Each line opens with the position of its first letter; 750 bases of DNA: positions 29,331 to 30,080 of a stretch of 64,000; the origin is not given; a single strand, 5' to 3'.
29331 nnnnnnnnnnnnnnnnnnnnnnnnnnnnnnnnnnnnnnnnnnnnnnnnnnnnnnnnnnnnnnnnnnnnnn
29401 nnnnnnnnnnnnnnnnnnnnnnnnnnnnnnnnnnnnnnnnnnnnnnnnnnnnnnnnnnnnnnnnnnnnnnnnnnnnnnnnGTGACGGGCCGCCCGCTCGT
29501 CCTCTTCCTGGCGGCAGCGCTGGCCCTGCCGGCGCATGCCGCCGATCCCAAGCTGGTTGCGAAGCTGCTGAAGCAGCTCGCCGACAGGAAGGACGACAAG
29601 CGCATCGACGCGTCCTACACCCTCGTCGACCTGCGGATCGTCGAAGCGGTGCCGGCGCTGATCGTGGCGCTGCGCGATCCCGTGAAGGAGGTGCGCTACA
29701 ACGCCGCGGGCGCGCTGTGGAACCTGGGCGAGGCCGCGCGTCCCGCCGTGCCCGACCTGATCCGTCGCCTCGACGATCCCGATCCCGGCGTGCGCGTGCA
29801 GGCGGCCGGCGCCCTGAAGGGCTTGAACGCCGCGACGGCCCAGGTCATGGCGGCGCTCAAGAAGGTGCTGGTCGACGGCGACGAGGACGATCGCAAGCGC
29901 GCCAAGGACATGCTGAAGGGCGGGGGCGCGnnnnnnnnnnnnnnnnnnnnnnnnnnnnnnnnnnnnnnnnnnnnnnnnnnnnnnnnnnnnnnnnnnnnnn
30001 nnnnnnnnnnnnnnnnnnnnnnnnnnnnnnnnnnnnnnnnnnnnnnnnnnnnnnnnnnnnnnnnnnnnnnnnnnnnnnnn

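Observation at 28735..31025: Two consecutive Sec-secreted ankyrin/HEAT repeat proteins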

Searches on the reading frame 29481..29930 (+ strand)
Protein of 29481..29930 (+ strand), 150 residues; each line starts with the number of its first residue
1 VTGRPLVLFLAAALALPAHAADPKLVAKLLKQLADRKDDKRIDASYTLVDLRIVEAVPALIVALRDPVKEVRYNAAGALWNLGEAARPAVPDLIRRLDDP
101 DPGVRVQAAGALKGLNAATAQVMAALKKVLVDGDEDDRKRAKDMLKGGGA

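Call 61: search_protein_representatives(protein=window:29481-29930:+)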
Query: 150 residues. Proteins with E-value up to 0.001 (for the whole library): 43019; up to 1e-10: 10858; up to 1e-30: 461. The best 150 are listed.
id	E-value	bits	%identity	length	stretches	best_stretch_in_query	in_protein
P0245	7.4e-97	337.0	41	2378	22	54-149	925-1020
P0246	9.2e-85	297.8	40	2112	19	35-137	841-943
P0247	1.9e-80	283.9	36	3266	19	26-115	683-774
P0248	2.8e-66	238.0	44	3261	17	55-123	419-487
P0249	4.9e-66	237.2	42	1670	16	23-145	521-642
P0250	2.0e-65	235.2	41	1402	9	20-124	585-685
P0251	4.0e-63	227.7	39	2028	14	56-126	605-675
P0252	1.2e-61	223.0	41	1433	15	56-140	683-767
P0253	1.3e-61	222.8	40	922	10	20-140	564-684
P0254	3.1e-61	221.6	47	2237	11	56-145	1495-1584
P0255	8.6e-61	220.2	38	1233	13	13-122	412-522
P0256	6.3e-60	217.4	38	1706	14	24-142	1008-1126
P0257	8.0e-60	217.0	42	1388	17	41-128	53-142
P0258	4.9e-58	211.3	34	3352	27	25-123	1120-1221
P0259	2.6e-57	208.9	41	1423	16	29-136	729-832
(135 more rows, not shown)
